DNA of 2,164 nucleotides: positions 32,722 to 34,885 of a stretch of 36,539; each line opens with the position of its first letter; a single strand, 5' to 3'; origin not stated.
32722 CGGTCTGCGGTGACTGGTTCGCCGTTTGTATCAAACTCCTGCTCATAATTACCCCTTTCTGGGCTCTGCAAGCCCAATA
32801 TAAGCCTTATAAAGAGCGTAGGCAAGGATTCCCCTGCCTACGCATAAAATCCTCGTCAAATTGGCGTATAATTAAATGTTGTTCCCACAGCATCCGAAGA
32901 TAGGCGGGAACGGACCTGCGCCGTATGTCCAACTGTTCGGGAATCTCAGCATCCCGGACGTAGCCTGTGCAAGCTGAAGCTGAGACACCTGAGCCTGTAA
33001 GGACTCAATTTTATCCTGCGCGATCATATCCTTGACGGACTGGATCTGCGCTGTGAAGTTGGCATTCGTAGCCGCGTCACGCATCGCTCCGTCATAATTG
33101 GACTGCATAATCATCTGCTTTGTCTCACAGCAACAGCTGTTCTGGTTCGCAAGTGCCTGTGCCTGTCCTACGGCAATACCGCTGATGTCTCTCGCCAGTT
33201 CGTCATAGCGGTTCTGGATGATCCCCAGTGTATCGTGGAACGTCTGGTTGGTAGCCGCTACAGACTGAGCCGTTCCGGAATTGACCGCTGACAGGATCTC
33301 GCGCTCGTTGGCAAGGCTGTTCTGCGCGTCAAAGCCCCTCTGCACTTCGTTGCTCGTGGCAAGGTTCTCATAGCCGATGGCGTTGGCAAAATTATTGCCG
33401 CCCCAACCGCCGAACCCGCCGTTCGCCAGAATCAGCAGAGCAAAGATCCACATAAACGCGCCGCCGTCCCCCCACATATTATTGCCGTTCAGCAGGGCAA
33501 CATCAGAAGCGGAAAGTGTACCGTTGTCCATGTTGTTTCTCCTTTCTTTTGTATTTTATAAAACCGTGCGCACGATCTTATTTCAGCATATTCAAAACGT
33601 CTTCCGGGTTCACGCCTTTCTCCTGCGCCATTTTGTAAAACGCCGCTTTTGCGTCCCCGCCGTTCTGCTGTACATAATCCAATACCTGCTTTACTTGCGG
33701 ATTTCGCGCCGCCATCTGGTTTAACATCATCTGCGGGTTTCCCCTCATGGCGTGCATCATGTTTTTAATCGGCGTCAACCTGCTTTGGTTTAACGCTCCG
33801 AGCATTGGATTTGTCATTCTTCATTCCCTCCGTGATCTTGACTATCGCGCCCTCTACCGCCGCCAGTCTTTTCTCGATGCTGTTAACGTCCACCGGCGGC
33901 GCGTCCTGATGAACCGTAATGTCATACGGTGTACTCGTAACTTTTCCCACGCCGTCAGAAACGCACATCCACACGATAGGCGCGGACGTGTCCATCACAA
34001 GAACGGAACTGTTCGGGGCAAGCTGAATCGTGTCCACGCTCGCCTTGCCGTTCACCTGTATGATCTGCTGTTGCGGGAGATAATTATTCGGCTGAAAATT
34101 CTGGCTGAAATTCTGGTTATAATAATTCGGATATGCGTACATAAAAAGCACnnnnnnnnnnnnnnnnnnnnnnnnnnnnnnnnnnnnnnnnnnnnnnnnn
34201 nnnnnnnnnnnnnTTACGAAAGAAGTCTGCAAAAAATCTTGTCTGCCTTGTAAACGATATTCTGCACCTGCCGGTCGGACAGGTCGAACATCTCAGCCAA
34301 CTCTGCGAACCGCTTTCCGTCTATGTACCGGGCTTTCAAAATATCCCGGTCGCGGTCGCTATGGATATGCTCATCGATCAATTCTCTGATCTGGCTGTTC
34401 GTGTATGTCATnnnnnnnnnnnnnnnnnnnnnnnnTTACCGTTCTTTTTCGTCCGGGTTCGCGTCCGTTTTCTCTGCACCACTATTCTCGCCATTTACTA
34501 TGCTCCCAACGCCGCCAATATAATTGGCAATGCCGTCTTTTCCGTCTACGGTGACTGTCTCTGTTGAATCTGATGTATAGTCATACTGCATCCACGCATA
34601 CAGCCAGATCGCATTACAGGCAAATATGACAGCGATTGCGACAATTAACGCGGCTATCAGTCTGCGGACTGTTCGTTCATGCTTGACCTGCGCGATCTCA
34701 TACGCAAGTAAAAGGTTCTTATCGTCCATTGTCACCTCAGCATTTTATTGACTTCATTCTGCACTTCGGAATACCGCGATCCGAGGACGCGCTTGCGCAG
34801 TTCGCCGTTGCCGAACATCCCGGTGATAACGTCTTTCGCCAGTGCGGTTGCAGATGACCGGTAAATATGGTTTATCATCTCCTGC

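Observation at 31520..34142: Six-gene cargo cluster bounded by terminators after the lysis cassette: Cys-triplet, BclA-C-like, ferritin-like and Gly-rich membrane proteins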

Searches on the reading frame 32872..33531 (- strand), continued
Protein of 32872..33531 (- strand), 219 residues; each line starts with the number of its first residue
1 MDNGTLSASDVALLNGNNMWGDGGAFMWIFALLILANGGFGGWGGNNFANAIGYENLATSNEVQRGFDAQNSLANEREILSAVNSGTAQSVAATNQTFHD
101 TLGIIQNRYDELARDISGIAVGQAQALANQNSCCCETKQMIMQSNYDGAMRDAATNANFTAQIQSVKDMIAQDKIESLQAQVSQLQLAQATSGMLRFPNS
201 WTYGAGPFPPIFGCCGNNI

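Call 85: search_solved_structures(query=A7, max_evalue=10, show_alignments=2)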
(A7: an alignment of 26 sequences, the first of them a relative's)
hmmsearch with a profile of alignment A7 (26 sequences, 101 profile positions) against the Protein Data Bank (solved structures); distinct sequences matched with E-value up to 10: 94 (the best 60 are shown).
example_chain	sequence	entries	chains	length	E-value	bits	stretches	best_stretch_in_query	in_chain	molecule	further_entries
3qd8_A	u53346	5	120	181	1.1e-05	29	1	7-56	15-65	Probable bacterioferritin BfrB | Ferritin BfrB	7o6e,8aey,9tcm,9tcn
3oj5_A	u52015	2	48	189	1.1e-05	28.9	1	7-56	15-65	Ferritin family protein | Probable bacterioferritin BfrB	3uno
8w1d_A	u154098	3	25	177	0.0011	22.5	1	3-59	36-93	DPS-LIKE PROTEIN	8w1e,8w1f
5v5k_A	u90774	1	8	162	0.0018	21.8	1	2-99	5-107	Ferritin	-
3kx9_A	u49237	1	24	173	0.0021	21.6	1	2-99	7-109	Ferritin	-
1s3q_A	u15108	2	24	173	0.0021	21.6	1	2-99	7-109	ferritin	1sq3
9qq4_A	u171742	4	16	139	0.0047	20.5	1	2-58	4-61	Bacterioferritin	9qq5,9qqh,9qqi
7x9x_A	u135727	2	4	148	0.0056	20.3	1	5-70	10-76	Ferritin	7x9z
7dl5_H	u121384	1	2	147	0.0082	19.7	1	5-70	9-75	Ferritin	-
7dyb_H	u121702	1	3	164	0.0083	19.7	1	5-72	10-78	Ferritin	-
7xa1_A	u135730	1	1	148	0.01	19.4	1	5-70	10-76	Ferritin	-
7dy8_H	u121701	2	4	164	0.01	19.4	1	5-70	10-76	Ferritin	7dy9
7xa0_A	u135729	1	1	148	0.011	19.3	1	5-70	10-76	Ferritin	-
6ls0_H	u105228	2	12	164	0.012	19.2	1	5-70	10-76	Ferritin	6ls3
6txl_A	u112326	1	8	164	0.012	19.1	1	5-67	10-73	Ferritin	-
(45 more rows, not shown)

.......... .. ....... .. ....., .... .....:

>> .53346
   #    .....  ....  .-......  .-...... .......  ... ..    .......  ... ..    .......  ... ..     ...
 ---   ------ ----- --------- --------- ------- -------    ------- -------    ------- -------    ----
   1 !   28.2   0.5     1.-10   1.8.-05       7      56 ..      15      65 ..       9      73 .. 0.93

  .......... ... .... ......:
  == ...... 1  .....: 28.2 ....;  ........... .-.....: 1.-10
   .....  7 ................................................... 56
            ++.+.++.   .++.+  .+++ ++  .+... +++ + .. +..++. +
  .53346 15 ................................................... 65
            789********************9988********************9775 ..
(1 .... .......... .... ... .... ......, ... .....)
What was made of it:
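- Tried and rejected: The half-ferritin was instead tied to ferritins through the PDB profile search (call 85).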

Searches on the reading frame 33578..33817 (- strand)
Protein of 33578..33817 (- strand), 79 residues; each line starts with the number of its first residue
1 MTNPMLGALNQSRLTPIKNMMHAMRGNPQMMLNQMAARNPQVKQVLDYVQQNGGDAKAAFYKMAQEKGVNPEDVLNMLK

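Call 5: search_protein_families(library=pfam, proteins=[window:33578-33817:-], max_evalue=1)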
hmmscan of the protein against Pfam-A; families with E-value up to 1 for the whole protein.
window:33578-33817:- (79 aa): 6 families
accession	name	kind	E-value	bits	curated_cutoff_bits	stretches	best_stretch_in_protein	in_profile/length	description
PF09280.16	XPC-binding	-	0.035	14.2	26.4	1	18-47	11-43/57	XPC-binding domain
PF06757.18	Ins_allergen_rp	-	0.052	13.9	23.2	1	18-60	33-75/174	Insect allergen related repeat, nitrile-specifier detoxification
PF19792.4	DUF6276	-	0.059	13.9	27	1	31-72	73-114/128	Family of unknown function (DUF6276)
PF23362.1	DHX37_C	-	0.064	13.6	27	1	18-63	3-48/80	DEAH helicase DHX37 C-terminal domain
PF08544.19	GHMP_kinases_C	-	0.065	14.1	21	1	5-56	1-48/85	GHMP kinases C terminal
PF17830.6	STI1-HOP_DP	-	0.4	11.1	29.1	1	18-47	24-51/55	STI1/HOP, DP domain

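Call 6: search_protein_families(library=phrogs, proteins=[window:33578-33817:-], max_evalue=1)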
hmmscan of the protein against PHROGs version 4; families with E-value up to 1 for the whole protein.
window:33578-33817:- (79 aa): 2 families
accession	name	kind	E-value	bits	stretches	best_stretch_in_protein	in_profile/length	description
phrog_26620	-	unknown function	0.058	14.5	1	5-52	38-85/105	-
phrog_15261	-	unknown function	0.1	14.1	1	13-75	37-90/99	-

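Call 13: search_protein_families(library=ncbifam, proteins=[window:33578-33817:-], max_evalue=1)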
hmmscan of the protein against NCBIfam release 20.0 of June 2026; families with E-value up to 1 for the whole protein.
window:33578-33817:- (79 aa): 2 families
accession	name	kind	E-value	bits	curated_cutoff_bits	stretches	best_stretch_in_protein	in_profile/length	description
NF041008.1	cell_div_CdvB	equivalog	0.057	13.1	370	1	28-79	195-248/260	cell division protein CdvB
NF040841.1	AMEP412_fam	subfamily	0.13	12.6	45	1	40-62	39-61/74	AMEP412 family response elicitor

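Call 55: search_protein_families(library=padloc, proteins=[window:33578-33817:-], max_evalue=1)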
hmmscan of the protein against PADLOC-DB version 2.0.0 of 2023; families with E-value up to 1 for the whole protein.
window:33578-33817:- (79 aa): 0 families

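Call 86: search_solved_structures(query=A8, max_evalue=10, show_alignments=1)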
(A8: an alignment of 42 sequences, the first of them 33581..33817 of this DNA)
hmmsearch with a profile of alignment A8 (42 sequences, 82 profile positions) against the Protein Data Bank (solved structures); distinct sequences matched with E-value up to 10: 26.
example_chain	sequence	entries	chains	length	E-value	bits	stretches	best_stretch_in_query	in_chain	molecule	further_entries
7bqq_A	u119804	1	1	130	9.2e-05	26.1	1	33-69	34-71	Gogy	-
1oxz_A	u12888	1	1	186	0.084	16.6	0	3-41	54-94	ADP-ribosylation factor binding protein GGA1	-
2xny_M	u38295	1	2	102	0.15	15.8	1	24-65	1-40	M PROTEIN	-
1gvh_A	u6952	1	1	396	0.16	15.7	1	36-67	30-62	FLAVOHEMOPROTEIN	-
7w5z_B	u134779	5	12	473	0.17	15.6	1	56-79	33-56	Protein phosphatase 2C, putative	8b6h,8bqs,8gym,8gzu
7el1_A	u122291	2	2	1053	0.21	15.3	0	25-59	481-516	CRISPR-associated endonuclease Cas9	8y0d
5axw_A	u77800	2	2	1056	0.21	15.3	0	25-59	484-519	CRISPR-associated endonuclease Cas9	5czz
7enr_A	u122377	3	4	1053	0.21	15.3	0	25-59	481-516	CRISPR-associated endonuclease Cas9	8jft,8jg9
7vw3_A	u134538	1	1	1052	0.21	15.3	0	25-59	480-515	CRISPR-associated endonuclease Cas9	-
7eni_A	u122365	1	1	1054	0.21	15.3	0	25-59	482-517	CRISPR-associated endonuclease Cas9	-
2cg4_A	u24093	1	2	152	0.3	14.8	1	56-77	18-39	REGULATORY PROTEIN ASNC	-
2oto_A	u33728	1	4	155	0.3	14.8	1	24-64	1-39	M protein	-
8zcy_A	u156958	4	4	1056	0.32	14.7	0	25-59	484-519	CRISPR-associated endonuclease Cas9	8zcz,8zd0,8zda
9mb6_A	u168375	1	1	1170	0.32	14.7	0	25-59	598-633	Ubiquitin-like protein SMT3,CRISPR-associated endonuclease Cas9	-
9mb7_A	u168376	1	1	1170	0.44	14.3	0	25-59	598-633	Ubiquitin-like protein SMT3,CRISPR-associated endonuclease Cas9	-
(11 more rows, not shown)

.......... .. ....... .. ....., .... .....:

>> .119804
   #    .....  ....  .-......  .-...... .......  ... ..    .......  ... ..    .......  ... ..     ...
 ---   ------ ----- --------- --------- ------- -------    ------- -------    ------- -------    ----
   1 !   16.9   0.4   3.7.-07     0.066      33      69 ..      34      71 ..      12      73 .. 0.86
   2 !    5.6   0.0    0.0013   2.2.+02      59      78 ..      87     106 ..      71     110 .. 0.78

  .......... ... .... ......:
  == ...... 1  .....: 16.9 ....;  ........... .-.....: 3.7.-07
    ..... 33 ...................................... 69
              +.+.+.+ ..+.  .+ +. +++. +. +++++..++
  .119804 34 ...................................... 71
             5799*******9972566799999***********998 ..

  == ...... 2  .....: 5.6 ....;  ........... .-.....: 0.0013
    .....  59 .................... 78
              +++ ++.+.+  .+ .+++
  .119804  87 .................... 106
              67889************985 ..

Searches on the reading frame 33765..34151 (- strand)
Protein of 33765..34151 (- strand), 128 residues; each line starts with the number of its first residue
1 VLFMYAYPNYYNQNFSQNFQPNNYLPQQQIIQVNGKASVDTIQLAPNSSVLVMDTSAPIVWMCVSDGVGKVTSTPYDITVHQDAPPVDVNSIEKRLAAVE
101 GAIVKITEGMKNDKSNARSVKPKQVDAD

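Call 5: search_protein_families(library=pfam, proteins=[window:33765-34151:-], max_evalue=1)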
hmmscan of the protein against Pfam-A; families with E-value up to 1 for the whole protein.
window:33765-34151:- (128 aa): 0 families

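Call 6: search_protein_families(library=phrogs, proteins=[window:33765-34151:-], max_evalue=1)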
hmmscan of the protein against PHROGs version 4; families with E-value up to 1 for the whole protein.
window:33765-34151:- (128 aa): 3 families
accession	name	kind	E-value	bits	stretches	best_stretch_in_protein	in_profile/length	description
phrog_21718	-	unknown function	0.00012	23.1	1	12-81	39-106/159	-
phrog_7059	-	unknown function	0.13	12.6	1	1-57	121-163/339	-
phrog_31816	-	unknown function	0.17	13.1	1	59-122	21-84/113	-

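Call 13: search_protein_families(library=ncbifam, proteins=[window:33765-34151:-], max_evalue=1)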
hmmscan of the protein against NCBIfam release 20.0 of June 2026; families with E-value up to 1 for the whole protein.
window:33765-34151:- (128 aa): 0 families

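Call 38: search_solved_structures(query=A4, max_evalue=10, show_alignments=2)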
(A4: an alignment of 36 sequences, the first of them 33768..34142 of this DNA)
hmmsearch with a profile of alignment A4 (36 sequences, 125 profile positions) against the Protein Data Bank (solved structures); distinct sequences matched with E-value up to 10: 15.
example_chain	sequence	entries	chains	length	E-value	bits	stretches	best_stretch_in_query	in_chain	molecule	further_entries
7jh6_A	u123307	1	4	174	0.0086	19.1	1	45-106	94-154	Two-domain di-Zn(II) and porphyrin-binding protein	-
5tgw_A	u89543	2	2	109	0.2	14.7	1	81-116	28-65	PS1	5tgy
6z35_A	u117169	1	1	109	0.24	14.4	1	81-117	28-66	Maquette 2-1ip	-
4c7n_B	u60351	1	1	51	0.53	13.3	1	82-111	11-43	SYNTHETIC ALPHA-HELIX, IM10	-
2kyz_A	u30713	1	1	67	0.87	12.6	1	63-95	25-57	Heavy metal binding protein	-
5cmz_B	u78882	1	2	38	0.92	12.6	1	83-109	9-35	Artificial HIV entry inhibitor AP3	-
3nr7_A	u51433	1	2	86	1.6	11.8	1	76-117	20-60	DNA-binding protein H-NS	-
1lr1_A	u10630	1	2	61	1.9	11.6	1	76-114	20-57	dna-binding protein h-ns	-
9d0y_D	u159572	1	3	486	2.9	10.9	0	68-110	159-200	Hemagglutinin HA2 chain, Green fluorescent protein fusion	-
8egr_M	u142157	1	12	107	5.5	10.1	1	77-116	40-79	gp20, portal-proximal core protein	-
5oql_U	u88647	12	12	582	6.3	9.9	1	65-103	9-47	Nop58 | Nucleolar protein 58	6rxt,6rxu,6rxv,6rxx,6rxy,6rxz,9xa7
5oql_Z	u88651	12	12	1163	6.4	9.8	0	65-118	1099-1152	Bms1 | Bms1-type G domain-containing protein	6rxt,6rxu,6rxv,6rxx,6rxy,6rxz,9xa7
4lin_A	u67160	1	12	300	6.6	9.8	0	68-108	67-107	Tail needle protein gp26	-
2m1n_A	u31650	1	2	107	6.9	9.7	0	72-119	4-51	Type III secretion system filament chaperone CesA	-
8iah_M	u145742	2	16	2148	9.2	9.3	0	72-110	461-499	Spectrin beta chain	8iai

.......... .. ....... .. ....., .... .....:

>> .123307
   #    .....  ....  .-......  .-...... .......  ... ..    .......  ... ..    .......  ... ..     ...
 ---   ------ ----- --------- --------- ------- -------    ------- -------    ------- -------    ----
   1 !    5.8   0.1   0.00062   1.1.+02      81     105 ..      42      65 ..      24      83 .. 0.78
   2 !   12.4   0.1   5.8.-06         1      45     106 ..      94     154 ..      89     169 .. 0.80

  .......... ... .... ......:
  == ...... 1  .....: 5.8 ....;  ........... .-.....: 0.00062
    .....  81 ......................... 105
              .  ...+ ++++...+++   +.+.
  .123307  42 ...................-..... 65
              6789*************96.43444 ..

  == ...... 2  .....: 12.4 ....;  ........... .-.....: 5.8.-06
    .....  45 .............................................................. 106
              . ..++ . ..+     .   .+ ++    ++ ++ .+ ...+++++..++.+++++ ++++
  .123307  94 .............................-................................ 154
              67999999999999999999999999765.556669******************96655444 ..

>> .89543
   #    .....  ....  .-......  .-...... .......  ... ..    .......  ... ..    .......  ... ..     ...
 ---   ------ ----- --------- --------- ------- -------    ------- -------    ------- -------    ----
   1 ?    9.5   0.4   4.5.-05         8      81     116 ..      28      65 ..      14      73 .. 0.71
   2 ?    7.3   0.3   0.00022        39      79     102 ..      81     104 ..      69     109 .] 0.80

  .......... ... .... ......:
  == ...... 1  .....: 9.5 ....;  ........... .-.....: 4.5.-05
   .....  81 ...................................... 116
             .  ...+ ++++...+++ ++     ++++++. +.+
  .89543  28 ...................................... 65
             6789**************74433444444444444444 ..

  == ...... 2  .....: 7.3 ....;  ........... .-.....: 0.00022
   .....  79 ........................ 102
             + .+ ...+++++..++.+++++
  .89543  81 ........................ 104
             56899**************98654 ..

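Call 39: search_protein_families(library=pfam, alignment_id=A4, max_evalue=0.1)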
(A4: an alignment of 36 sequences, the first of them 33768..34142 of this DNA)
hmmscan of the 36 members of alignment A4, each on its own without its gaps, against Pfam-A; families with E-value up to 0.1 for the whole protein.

A. member 1, window:33768-34142:- (125 aa): 0 families

B. families by the number of members that match (of 36 scanned): 16 families
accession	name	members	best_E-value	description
PF16326.10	ABC_tran_CTD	4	0.035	ABC transporter C-terminal domain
PF15027.12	MGT5A_N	3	0.0022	MGT5A-like, N-terminal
PF17318.7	DUF5361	2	0.046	Family of unknown function (DUF5361)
PF02699.20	YajC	1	0.011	Preprotein translocase subunit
PF24583.1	DUF7610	1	0.012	Domain of unknown function (DUF7610)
PF03902.18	Gal4_dimer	1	0.018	Gal4-like dimerisation domain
PF05565.16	Sipho_Gp157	1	0.035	Siphovirus Gp157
PF17128.10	DUF5107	1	0.039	Domain of unknown function (DUF5107)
PF08286.16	Spc24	1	0.049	Spc24 subunit of Ndc80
PF23581.1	DUF7135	1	0.05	Domain of unknown function (DUF7135)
PF12869.13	tRNA_anti-like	1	0.053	tRNA_anti-like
PF22822.1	MrpR_N_CB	1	0.061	MrpR, N-terminal core-binding domain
PF24094.1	DEATH_SH3BP4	1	0.062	SH3BP4, DEATH domain-like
PF10498.14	IFT57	1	0.079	Intra-flagellar transport protein 57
PF04136.21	COG3_N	1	0.093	Conserved oligomeric Golgi complex subunit 3, N-terminal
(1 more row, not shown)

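Call 55: search_protein_families(library=padloc, proteins=[window:33768-34142:-], max_evalue=1)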
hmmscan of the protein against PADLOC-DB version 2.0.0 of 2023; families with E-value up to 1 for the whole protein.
window:33768-34142:- (125 aa): 0 families

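Call 73: search_protein_representatives(protein=window:33768-34142:-)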
Query: 125 residues. Proteins with E-value up to 0.001 (for the whole library): 555; up to 1e-10: 235; up to 1e-30: 4. The best 150 are listed.
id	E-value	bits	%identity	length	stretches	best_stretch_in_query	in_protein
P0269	2.2e-41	156.8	64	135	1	3-121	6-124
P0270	2.2e-33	131.0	65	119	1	11-116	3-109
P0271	9.2e-33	129.0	57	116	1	6-115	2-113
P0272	1.1e-31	125.6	57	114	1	14-115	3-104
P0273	1.7e-30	121.7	54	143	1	7-122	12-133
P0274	3.1e-29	117.7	58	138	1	18-120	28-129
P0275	8.1e-29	116.3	56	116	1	15-122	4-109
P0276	9.1e-29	116.2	54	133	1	19-116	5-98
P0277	1.5e-28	115.5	57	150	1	16-121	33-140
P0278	4.4e-28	113.9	54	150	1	17-109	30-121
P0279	1.4e-27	112.4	53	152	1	1-113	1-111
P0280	1.4e-27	112.3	77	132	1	2-83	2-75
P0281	3.7e-27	111.0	53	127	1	10-105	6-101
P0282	6.4e-27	110.2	54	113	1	4-103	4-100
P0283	7.2e-27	110.1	51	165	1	16-119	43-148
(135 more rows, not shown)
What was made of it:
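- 33765..34142 (-): A (125 aa): Y/N/Q-rich N-terminus, a conserved beta-rich domain of about 55 aa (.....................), a short LE..RI..LE helix and a low-complexity tail. 555 representatives at 50% identity (call 73).
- All 150 best representatives of the A family are stand-alone (call 73).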

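Call 75: search_dna_similar(query=window:33768-34142:-, collection=phages, mode=protein, max_evalue=0.01, max_rows=20)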
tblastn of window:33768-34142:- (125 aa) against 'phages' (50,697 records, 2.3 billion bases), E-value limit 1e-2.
Records with a match: 3; places in all: 3; records where one place covers at least 80% of the query: 0.
Best place of each record, by identity: <60% 3.
By first word of the organism name: Bacteriophage 3.
By host as written in the record: - 3.
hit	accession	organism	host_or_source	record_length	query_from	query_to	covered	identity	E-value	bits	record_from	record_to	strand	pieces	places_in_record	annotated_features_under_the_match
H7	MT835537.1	Bacteriophage sp.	human fecal samples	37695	26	120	76%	44.0%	6e-17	81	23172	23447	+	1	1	record has no annotation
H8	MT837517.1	Bacteriophage sp.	human fecal samples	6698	23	119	78%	38.1%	7e-18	83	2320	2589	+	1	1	record has no annotation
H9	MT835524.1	Bacteriophage sp.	human fecal samples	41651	24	97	59%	48.6%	3e-15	76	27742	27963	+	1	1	record has no annotation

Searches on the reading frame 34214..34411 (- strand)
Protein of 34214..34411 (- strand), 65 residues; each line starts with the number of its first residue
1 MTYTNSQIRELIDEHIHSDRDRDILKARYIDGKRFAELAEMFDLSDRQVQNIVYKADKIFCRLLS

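Call 14: search_protein_families(library=pfam, proteins=[window:34214-34411:-], max_evalue=0.01)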
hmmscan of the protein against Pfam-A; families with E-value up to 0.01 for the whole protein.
window:34214-34411:- (65 aa): 4 families
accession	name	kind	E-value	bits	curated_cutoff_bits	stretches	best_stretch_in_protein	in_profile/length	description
PF08281.18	Sigma70_r4_2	-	1.1e-05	25.4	25.7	1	19-56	13-50/54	Sigma-70, region 4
PF04545.22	Sigma70_r4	-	1.4e-05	25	24.1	1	18-55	6-43/50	Sigma-70, region 4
PF00046.35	Homeodomain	-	0.0013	19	22.9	1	26-51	21-46/57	Homeodomain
PF08765.17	Mor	-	0.0097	16.3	24.9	0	18-58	59-97/107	Mor transcription activator family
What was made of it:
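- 34214..34411 (-): sig65: a 65-aa sigma-70 region-4 / Mor-like HTH protein, probably the regulator that travels with the cassette. Pfam Sigma70_r4 E=1.4e-5, 25.0 bits against cutoff 24.1; weak Mor hit (call 14).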

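Call 55: search_protein_families(library=padloc, proteins=[window:34214-34411:-], max_evalue=1)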
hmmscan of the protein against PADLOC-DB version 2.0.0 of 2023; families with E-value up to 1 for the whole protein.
window:34214-34411:- (65 aa): 2 families
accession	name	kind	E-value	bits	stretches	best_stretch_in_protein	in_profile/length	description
PDLC01276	Csm4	-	0.014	13.1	1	15-56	68-109/268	CAS-III-A; effector_G5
PDLC01850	CARF3--CARF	-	0.033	12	1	4-55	132-182/209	-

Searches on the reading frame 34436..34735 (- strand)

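Call 14: search_protein_families(library=pfam, proteins=[window:34436-34735:-], max_evalue=0.01)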
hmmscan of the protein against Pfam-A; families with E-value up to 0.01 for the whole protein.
window:34436-34735:- (99 aa): 2 families
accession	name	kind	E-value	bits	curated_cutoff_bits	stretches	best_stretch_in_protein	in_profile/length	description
PF02632.19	BioY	-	0.0077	16.6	25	1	12-53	68-109/140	BioY family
PF19297.4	QcrA_N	-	0.0079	16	27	0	13-60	42-88/222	QcrA subunit N-terminal region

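Call 55: search_protein_families(library=padloc, proteins=[window:34436-34735:-], max_evalue=1)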
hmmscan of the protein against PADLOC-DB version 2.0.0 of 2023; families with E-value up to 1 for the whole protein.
window:34436-34735:- (99 aa): 0 families
